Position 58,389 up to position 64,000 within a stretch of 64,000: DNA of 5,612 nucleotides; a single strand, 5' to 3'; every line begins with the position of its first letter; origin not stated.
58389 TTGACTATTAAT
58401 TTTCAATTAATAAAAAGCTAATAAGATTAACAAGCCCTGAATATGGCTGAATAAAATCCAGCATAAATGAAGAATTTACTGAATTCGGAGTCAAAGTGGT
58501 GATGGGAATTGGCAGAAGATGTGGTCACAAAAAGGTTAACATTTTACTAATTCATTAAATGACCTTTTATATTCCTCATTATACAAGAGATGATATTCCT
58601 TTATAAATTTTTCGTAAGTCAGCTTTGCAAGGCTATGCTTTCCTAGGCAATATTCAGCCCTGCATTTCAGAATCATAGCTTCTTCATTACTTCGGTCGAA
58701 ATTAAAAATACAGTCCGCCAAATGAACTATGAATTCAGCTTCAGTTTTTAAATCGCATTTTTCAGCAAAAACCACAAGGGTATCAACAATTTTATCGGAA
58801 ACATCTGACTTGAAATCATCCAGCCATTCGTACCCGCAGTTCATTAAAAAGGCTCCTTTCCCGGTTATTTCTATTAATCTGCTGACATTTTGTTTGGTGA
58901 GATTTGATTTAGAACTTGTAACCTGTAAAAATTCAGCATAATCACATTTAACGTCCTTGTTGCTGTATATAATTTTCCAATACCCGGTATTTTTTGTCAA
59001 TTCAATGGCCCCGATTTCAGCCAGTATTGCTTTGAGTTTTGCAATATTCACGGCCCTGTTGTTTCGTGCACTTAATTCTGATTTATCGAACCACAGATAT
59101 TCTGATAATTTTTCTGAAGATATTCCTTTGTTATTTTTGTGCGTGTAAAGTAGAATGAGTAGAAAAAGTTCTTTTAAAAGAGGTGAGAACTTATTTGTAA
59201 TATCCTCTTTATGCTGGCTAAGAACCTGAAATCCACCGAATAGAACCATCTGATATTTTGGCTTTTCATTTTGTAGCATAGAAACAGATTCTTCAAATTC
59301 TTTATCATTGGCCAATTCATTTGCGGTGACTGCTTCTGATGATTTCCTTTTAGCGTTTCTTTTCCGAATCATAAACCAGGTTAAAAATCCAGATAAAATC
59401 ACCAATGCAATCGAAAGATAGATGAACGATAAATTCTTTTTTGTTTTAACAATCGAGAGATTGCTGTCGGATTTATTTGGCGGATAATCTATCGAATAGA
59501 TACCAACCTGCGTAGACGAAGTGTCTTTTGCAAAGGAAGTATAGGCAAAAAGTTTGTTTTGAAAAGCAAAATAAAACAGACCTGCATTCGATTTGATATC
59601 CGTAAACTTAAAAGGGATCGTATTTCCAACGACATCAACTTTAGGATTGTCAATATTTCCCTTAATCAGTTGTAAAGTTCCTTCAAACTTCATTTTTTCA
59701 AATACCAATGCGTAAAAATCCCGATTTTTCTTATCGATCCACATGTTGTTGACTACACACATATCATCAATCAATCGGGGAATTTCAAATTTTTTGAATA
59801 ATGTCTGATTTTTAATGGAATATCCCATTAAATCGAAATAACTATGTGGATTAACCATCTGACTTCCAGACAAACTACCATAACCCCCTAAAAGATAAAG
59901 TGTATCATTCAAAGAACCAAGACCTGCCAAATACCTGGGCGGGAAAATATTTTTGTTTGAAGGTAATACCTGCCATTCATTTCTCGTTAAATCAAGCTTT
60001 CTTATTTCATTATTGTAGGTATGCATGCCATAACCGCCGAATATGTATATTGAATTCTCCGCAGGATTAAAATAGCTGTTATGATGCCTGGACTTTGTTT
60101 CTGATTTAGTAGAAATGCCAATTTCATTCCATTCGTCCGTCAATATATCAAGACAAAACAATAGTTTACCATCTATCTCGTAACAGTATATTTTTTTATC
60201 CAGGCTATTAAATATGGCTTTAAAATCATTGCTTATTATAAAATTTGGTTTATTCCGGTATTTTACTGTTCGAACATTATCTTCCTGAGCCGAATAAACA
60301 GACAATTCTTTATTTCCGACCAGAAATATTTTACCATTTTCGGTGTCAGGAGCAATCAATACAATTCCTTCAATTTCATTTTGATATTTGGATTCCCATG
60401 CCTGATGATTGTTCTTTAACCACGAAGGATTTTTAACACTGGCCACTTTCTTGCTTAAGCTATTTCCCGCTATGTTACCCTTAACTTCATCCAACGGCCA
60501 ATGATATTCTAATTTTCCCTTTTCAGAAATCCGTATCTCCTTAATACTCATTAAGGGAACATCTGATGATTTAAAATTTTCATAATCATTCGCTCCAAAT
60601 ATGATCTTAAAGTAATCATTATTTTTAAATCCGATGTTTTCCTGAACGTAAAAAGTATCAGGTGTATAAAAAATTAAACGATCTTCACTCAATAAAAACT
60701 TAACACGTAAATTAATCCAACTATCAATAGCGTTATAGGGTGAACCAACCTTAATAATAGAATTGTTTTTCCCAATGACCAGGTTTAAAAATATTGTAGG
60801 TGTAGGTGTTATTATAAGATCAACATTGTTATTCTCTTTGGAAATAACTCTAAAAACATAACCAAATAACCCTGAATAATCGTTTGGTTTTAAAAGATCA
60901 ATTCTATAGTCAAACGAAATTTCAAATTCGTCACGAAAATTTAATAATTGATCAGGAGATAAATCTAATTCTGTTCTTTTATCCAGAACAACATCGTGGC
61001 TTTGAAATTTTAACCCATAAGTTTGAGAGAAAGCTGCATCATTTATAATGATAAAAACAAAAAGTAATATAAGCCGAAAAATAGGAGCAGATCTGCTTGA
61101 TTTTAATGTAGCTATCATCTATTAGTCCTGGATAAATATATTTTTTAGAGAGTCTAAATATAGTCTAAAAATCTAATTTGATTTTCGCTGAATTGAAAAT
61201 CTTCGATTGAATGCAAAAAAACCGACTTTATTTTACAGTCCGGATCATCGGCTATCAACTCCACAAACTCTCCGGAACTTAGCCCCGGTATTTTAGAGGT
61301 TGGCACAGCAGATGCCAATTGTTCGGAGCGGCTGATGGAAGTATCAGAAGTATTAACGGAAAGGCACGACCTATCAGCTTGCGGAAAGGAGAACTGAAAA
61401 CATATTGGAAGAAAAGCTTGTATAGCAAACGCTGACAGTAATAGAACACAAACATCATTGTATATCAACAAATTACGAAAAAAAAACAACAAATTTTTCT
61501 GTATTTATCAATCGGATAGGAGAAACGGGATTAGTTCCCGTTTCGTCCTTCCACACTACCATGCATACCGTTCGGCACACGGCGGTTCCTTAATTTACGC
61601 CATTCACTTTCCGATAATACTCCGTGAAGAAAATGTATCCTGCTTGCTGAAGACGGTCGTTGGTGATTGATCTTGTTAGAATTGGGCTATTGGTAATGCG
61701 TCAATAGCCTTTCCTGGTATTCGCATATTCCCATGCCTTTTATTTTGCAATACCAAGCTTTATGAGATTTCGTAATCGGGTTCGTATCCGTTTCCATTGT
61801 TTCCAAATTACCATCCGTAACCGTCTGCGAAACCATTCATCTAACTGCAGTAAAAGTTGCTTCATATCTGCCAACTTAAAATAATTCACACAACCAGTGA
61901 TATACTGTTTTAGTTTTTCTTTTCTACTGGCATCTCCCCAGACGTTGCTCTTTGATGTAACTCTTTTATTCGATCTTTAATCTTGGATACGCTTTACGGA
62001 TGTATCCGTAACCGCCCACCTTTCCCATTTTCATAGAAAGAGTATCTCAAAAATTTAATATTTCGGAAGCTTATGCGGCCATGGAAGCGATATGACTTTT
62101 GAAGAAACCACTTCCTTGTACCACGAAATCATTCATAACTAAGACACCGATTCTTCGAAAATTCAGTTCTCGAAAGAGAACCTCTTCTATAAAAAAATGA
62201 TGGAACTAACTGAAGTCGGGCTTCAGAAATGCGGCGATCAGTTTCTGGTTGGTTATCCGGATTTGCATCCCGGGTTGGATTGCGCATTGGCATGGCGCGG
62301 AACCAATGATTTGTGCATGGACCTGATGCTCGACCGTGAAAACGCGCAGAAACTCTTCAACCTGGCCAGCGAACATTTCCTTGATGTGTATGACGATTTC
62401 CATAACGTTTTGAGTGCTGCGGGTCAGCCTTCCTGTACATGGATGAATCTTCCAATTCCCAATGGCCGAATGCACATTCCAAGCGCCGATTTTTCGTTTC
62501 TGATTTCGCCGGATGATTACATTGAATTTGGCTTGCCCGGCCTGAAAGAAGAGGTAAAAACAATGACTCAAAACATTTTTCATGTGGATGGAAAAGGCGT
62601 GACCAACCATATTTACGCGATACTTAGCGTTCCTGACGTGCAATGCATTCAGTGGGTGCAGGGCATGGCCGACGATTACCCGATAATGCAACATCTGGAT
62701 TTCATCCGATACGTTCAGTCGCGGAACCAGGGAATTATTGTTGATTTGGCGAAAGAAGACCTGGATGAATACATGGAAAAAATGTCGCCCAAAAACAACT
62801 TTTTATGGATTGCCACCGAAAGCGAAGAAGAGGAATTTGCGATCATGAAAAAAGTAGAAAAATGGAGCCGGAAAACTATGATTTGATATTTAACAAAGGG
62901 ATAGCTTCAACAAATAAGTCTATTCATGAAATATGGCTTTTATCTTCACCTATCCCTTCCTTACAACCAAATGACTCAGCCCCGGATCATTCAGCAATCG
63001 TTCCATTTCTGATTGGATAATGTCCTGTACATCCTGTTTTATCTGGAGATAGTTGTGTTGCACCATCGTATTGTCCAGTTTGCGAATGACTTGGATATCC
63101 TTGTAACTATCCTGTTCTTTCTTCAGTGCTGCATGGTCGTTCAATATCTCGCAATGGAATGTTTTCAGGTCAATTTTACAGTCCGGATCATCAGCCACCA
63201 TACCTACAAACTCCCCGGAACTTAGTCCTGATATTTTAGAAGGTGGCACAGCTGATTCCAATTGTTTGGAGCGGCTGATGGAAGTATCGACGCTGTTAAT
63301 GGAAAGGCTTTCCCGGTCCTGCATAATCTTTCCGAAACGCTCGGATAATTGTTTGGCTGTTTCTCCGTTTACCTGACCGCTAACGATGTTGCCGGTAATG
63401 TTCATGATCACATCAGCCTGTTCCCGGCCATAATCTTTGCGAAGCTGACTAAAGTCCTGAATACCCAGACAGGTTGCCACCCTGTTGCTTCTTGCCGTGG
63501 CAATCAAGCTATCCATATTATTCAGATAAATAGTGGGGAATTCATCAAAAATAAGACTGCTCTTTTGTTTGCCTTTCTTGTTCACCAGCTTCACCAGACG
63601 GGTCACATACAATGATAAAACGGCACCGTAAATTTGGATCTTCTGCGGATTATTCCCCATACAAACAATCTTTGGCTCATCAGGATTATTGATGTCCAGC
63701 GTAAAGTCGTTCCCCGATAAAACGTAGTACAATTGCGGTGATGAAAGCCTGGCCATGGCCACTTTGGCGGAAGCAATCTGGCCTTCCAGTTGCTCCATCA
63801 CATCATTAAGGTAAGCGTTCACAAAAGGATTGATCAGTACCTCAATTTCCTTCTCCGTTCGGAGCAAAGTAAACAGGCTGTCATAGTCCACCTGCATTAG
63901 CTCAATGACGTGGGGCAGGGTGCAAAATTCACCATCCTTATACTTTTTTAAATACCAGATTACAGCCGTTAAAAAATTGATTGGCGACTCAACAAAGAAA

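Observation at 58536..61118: Reversed-topology membrane-bound SARP/BTAD-like regulator with LamG and Kelch sensor as the sole regulator of a 61-kb PUL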

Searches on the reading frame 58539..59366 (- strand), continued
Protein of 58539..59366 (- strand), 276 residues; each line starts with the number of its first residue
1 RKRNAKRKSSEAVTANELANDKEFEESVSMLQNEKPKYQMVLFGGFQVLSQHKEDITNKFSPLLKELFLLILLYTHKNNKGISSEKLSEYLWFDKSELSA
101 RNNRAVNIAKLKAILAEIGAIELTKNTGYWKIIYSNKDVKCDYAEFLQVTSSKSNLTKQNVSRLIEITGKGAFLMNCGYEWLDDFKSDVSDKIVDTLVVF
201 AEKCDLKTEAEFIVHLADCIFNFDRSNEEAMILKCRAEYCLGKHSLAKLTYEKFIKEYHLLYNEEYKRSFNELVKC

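Call 86: find_encoding_contigs(protein=P0361, flank=10000, max_places=1)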
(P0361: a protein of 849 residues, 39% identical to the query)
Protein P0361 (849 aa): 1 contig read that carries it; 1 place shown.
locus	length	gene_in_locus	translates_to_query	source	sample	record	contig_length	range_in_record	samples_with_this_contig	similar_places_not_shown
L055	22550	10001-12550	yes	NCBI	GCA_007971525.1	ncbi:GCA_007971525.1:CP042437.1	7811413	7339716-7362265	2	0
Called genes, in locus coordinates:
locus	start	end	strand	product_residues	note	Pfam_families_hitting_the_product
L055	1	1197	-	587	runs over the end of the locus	PF00756:Esterase, PF08450:SGL, PF03088:Str_synth (faint), PF01731:Arylesterase (weak)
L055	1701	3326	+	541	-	PF00884:Sulfatase, PF01663:Phosphodiest, PF16347:SGSH_C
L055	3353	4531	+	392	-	PF03781:FGE-sulfatase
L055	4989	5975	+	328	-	PF06439:3keto-disac_hyd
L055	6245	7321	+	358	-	PF02239:Cytochrom_D1 (faint), PF23414:Beta-prop_EML_2 (faint), PF21783:YNCE (weak), PF25174:Beta-prop_THOC3 (weak), PF25171:Beta-prop_WDR36-Utp21_1st (weak)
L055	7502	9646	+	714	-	PF18961:DUF5703_N, PF22124:Glyco_hydro_95_cat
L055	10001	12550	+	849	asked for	PF13415:Beta-prop_FBX42 (faint), PF24681:Kelch_KLHDC2_KLHL20_DRC7, PF24981:Beta-prop_ATRN-LZTR1 (weak)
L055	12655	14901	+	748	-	PF17678:Glyco_hydro_92N, PF07971:Glyco_hydro_92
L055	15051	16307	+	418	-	PF16317:Glyco_hydro_99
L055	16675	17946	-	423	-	-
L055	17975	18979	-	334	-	PF04616:Glyco_hydro_43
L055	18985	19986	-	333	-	PF04616:Glyco_hydro_43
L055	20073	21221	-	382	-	-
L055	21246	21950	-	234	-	PF12866:DUF3823, PF18003:DUF3823_C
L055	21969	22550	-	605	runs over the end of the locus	PF14322:SusD-like_3, PF07980:SusD_RagB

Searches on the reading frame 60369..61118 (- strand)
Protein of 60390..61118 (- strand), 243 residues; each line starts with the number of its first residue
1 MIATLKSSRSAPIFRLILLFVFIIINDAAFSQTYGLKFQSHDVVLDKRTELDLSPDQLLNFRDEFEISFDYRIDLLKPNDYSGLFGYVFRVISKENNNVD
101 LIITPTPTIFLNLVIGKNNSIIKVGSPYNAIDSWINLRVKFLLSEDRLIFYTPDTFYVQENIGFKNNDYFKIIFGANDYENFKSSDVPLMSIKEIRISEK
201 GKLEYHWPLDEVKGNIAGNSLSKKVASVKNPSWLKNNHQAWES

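Call 8: search_protein_families(library=pfam, proteins=[window:60390-61118:-], max_evalue=10)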
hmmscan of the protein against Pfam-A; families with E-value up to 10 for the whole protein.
seq(243 aa): 0 families

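Call 45: predict_structure(alignment_id=A3)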
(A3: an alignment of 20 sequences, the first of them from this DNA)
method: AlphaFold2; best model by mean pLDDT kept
length: 220 residues; sequences in the alignment: 20
mean_pLDDT: 83.0   pTM: 0.82
mean pLDDT of the five models: 83.0, 77.6, 76.0, 75.9, 73.5
residues with pLDDT >= 90: 96; 70-90: 84; 50-70: 31; < 50: 9
segments of 3 or more residues with pLDDT < 50: 150-154
pLDDT, mean of each block of 10 residues (from residue 1): 69 71 92 95 81 83 92 80 90 89 91 96 89 92 75 63 94 92 83 90 63 58
secondary structure, 60 per line:
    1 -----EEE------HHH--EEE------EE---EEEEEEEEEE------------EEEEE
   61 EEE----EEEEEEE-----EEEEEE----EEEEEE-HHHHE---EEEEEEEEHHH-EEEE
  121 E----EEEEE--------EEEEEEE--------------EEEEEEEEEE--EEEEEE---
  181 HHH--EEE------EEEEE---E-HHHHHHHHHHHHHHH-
elements in order: E6-8 E20-22 E34-43 E56-63 E68-74 E80-85 E90-95 H97-100 E105-112 E117-121 E126-130 E139-145 E160-169 E172-177 E186-188 E195-199 H205-219

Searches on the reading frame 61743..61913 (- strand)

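Call 83: search_protein_families(library=pfam, proteins=[window:61743-61913:-], max_evalue=0.01)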
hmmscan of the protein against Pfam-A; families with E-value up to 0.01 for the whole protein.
seq(57 aa): 1 family
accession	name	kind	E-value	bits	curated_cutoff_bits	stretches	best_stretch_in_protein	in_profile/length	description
PF08388.16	GIIM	-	1.2e-12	48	23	1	1-46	28-72/80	Group II intron, maturase-specific domain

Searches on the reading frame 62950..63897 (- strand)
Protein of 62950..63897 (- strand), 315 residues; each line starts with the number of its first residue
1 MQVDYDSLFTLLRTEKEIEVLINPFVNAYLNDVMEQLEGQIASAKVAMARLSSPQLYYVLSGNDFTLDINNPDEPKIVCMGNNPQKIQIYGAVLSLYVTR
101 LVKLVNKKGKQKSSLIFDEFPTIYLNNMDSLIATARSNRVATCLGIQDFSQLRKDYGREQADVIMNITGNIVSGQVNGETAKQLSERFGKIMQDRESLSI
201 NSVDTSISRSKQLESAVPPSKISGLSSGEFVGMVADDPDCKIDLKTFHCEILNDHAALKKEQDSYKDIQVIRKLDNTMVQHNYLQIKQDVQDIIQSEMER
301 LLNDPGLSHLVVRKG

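Call 22: search_protein_families(library=pfam, proteins=[window:62950-63897:-], max_evalue=0.00001)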
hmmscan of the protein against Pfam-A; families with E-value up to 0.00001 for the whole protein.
window:62950-63897:- (315 aa): 3 families
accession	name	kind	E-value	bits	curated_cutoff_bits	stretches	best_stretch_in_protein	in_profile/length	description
PF02534.20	T4SS-DNA_transf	-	2.8e-17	63.2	20.1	1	28-214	214-408/468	Type IV secretory system Conjugative DNA transfer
PF12696.13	TraG-D_C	-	1.8e-15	57.4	22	1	115-225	4-124/126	TraM recognition site of TraD and TraG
PF10412.15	TrwB_AAD_bind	-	3e-13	49.8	20.5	1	89-244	223-386/387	Type IV secretion-system coupling protein DNA-binding domain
